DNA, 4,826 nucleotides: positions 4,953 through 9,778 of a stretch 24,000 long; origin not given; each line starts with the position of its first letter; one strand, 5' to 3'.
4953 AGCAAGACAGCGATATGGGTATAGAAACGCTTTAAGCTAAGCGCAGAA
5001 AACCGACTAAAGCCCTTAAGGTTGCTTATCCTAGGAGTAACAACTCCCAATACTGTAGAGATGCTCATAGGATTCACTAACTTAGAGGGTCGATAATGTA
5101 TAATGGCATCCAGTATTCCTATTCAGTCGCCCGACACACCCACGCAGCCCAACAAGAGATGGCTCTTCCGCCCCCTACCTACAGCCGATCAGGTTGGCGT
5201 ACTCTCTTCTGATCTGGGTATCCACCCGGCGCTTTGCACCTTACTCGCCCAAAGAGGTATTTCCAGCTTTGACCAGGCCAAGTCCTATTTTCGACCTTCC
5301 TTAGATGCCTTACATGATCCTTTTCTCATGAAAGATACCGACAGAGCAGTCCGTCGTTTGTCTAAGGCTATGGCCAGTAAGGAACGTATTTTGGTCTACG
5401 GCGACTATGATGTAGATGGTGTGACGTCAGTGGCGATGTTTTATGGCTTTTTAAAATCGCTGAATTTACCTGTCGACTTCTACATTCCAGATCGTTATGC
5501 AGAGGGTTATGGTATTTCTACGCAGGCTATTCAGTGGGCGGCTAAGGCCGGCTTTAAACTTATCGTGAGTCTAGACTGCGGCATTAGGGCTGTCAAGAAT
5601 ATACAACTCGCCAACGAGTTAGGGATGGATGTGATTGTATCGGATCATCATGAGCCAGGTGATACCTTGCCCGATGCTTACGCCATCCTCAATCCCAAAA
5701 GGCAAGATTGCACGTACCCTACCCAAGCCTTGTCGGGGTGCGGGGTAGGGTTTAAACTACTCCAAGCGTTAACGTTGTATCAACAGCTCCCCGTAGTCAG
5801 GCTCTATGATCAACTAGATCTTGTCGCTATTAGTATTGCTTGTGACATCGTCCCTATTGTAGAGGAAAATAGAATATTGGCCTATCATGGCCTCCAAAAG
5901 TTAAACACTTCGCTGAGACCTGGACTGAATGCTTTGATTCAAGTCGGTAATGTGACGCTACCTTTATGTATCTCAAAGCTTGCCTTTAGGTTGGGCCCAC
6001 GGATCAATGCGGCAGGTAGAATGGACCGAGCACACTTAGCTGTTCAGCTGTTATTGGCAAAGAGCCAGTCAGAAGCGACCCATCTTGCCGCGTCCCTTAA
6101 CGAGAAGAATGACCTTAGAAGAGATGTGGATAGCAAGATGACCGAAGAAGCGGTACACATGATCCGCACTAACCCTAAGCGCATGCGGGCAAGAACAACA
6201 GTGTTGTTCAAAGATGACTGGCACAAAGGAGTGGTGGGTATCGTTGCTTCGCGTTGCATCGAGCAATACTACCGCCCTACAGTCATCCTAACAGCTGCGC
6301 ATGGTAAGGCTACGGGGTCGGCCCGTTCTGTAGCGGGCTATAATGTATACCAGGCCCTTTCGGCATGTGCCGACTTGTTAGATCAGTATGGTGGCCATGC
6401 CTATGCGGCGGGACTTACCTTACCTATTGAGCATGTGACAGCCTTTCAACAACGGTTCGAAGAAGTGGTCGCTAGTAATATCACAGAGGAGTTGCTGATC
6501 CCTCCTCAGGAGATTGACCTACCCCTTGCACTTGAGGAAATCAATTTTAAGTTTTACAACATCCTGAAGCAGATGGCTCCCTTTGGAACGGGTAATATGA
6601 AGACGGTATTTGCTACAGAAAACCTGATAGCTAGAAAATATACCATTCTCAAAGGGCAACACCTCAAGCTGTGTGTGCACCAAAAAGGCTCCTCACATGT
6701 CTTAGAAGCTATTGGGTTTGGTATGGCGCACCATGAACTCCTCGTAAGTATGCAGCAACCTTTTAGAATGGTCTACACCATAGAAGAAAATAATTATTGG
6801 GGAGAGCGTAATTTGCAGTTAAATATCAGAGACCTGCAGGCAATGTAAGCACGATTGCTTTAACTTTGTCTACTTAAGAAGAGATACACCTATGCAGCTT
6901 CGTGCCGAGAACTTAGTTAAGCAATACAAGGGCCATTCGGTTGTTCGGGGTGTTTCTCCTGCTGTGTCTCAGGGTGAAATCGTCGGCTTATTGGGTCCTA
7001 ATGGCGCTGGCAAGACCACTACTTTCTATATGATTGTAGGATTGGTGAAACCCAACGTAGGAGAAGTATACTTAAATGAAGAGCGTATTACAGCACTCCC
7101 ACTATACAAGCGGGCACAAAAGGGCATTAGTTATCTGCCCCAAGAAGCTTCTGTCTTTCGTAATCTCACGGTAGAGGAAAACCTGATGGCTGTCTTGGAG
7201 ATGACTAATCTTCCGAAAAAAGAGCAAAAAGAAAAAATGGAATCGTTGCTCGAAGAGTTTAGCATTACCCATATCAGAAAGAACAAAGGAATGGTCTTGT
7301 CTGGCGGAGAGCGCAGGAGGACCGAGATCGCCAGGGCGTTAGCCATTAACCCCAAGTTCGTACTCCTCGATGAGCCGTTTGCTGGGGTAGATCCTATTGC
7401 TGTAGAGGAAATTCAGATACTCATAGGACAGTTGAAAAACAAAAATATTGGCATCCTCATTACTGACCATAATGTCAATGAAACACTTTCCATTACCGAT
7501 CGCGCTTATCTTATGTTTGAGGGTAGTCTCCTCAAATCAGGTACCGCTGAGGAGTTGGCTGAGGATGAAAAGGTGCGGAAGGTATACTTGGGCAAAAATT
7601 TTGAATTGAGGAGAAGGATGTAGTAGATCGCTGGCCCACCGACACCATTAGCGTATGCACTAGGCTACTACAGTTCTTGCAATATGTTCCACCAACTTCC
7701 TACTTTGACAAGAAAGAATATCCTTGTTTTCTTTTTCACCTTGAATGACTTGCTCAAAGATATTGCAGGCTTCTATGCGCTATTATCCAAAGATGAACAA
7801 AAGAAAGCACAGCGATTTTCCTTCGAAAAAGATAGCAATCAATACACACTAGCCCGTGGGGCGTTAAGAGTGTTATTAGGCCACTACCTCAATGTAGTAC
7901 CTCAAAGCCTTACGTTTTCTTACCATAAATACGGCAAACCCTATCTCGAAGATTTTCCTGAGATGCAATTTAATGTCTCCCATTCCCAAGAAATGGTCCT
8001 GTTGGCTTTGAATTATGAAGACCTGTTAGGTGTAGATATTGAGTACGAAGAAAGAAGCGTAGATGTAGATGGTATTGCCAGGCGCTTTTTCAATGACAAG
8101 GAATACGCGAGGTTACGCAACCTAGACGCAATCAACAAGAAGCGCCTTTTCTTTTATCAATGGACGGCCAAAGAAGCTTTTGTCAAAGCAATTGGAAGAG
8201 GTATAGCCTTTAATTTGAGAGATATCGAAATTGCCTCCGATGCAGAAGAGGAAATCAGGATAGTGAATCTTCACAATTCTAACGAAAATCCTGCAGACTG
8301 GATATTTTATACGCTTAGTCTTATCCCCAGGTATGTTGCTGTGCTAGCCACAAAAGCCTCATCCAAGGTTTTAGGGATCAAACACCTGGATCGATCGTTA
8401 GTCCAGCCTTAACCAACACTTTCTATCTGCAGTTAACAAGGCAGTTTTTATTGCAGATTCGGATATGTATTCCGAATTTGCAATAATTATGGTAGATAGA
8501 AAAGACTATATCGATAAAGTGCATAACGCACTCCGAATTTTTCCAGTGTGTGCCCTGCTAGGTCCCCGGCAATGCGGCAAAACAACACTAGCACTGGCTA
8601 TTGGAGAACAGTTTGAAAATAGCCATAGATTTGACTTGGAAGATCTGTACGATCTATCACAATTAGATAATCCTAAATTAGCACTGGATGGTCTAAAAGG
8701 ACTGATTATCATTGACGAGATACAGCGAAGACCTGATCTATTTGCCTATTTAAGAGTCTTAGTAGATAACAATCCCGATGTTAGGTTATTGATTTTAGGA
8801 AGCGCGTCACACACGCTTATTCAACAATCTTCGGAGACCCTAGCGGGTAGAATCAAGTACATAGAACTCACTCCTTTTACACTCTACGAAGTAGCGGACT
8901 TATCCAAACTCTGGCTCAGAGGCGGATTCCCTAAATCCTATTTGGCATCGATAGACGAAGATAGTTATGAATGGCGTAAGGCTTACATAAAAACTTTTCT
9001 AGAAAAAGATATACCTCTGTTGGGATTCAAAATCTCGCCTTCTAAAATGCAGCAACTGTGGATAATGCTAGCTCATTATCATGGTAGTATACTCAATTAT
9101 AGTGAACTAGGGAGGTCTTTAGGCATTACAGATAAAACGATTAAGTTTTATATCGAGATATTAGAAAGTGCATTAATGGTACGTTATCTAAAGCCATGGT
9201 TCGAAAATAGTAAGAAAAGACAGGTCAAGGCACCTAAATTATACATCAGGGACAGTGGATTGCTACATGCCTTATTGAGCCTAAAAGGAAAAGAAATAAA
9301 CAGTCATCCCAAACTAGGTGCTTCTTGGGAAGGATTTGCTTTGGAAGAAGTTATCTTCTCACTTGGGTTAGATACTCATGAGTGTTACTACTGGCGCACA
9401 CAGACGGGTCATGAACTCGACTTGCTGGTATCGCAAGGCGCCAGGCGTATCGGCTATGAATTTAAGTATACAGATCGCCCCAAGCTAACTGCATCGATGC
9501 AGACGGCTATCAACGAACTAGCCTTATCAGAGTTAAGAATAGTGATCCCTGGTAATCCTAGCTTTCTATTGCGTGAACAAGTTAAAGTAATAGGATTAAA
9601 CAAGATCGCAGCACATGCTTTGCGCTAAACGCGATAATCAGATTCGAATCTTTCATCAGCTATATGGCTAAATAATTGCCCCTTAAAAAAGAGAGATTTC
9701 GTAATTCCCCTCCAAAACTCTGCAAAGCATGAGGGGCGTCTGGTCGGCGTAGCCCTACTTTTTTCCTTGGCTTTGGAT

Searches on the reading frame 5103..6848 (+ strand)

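Call 7: search_protein_families(library=pfam, proteins=[window:5103-6848:+], max_evalue=0.01)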
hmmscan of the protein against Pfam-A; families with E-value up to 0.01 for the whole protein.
window:5103-6848:+ (581 aa): 3 families
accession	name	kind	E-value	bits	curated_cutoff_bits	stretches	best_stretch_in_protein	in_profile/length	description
PF17768.7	RecJ_OB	-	9.3e-27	93.7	27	1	471-577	1-107/107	RecJ OB domain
PF01368.27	DHH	-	1.6e-26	93.5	28.1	1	95-243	1-123/125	DHH family, N-terminal domain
PF02272.25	DHHA1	-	7.4e-15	55.7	25.9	1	367-457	6-101/102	DHHA1 domain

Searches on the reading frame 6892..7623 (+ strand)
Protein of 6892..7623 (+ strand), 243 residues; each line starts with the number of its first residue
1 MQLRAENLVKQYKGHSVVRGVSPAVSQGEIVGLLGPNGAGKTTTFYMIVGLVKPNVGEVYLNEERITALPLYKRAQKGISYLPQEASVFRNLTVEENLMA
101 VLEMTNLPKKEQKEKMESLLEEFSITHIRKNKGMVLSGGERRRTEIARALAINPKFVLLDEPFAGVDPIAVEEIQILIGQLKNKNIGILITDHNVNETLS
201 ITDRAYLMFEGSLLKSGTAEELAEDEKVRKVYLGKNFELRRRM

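Call 68: search_protein_families(library=ncbifam, proteins=[window:6892-7623:+], max_evalue=0.00001)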
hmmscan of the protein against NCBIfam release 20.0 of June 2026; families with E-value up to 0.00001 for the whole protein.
window:6892-7623:+ (243 aa): 184 families (the best 25 are shown)
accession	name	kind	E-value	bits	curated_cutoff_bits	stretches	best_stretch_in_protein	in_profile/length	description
TIGR04406.1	LPS_export_lptB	equivalog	4.9e-111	369.7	240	1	3-239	2-239/239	LPS export ABC transporter ATP-binding protein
NF008144.0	PRK10895.1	equivalog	1.3e-94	316.2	381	1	2-239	3-241/241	LPS export ABC transporter ATP-binding protein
TIGR01188.1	drrA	subfamily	3e-50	171.2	312.45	1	10-224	1-213/302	daunorubicin resistance ABC transporter, ATP-binding protein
TIGR03410.1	urea_trans_UrtE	equivalog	5.2e-50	170.1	285.8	1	3-230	1-226/230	urea ABC transporter ATP-binding subunit UrtE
NF040840.2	tungstate_WtpC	equivalog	8.3e-46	156.8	440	1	3-225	2-221/347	tungstate ABC transporter ATP-binding protein WtpC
NF008449.1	PRK11300.1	equivalog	1.3e-43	149.1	362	1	3-235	6-254/255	high-affinity branched-chain amino acid ABC transporter ATP-binding protein LivG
NF033858.1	ABC2_perm_RbbA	equivalog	4e-42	144.1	1050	1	3-228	267-490/909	ribosome-associated ATPase/putative transporter RbbA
TIGR03411.1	urea_trans_UrtD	equivalog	1.1e-41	143.1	304.1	1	2-235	2-242/242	urea ABC transporter ATP-binding protein UrtD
TIGR03265.1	PhnT2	equivalog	3e-41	141.8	457.7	1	2-226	4-226/353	putative 2-aminoethylphosphonate ABC transporter ATP-binding protein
NF043075.1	MMSYN1_0197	equivalog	3.6e-40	137.9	550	1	4-226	4-224/341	spermidine/putrescine ABC transporter ATP-binding protein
TIGR00968.1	3a0106s01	subfamily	6.8e-40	137.1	342.75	1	6-226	4-222/237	sulfate ABC transporter ATP-binding protein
TIGR03864.1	PQQ_ABC_ATP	hypoth_equivalog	2.5e-39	135.2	302.25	1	3-231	2-228/236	ABC transporter, ATP-binding subunit, PQQ-dependent alcohol dehydrogenase system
TIGR03740.1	galliderm_ABC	subfamily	7e-39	133.8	309.75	1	3-221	1-210/223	lantibiotic protection ABC transporter ATP-binding subunit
TIGR01186.1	proV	subfamily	7.2e-39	133.9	326.6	1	16-223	7-218/363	betaine/proline/choline family ABC transporter ATP-binding protein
NF006987.0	PRK09452.1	equivalog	3e-38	131.5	482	1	5-227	20-240/378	spermidine/putrescine ABC transporter ATP-binding protein PotA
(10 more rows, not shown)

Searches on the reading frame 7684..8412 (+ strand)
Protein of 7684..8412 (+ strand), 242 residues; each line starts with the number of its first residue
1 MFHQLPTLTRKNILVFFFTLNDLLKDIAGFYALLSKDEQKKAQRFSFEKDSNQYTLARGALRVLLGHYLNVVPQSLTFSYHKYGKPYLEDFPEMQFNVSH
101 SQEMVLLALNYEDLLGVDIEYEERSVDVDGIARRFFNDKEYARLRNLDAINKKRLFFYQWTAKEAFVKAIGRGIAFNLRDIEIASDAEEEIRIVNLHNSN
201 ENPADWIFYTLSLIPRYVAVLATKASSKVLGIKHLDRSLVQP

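Call 68: search_protein_families(library=ncbifam, proteins=[window:7684-8412:+], max_evalue=0.00001)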
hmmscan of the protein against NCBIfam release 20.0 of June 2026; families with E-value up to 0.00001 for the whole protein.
window:7684-8412:+ (242 aa): 4 families
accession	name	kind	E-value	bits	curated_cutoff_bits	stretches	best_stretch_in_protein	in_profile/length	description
NF042922.1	4PPT_HetI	equivalog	2.9e-47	160.9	370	1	7-195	13-203/235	4'-phosphopantetheinyl transferase HetI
NF007676.0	PRK10351.1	equivalog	3.8e-15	56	174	1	60-182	36-154/195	4'-phosphopantetheinyl transferase AcpT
NF047349.1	4PPT_AusB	equivalog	5e-14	52.2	225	1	16-186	2-164/205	aureusimine biosynthesis 4'-phosphopantetheinyl transferase AusB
TIGR00556.1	pantethn_trn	domain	1.6e-11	44.4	45.35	1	116-194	6-91/128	phosphopantetheine--protein transferase domain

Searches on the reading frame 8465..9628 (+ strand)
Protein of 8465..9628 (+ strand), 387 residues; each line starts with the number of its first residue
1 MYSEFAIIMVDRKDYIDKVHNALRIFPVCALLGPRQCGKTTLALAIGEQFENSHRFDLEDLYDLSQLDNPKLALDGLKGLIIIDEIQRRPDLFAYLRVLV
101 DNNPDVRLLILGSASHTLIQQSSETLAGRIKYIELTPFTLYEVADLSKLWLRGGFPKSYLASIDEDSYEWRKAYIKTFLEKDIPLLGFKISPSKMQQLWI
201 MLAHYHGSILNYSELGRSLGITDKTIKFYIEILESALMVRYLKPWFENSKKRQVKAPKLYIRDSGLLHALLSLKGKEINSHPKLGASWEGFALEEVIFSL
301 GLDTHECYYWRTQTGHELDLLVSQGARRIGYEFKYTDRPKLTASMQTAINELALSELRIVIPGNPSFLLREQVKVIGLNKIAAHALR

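Call 7: search_protein_families(library=pfam, proteins=[window:8465-9628:+], max_evalue=0.01)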
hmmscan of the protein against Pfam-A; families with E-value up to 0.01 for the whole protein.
window:8465-9628:+ (387 aa): 4 families
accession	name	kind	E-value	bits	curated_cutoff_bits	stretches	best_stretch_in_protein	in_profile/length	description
PF13635.12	DUF4143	-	1.4e-40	139.1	28.1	1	180-335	1-159/160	Domain of unknown function (DUF4143)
PF13173.12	AAA_14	-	1e-25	90.7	27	1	27-143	3-128/129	AAA domain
PF13401.12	AAA_22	-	0.00048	20.9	27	0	78-113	85-123/130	AAA domain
PF01637.24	ATPase_2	-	0.00068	19.9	33.2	0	10-54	2-48/225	ATPase domain predominantly from Archaea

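Call 68: search_protein_families(library=ncbifam, proteins=[window:8465-9628:+], max_evalue=0.00001)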
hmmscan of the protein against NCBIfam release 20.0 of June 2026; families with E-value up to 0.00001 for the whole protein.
window:8465-9628:+ (387 aa): 0 families
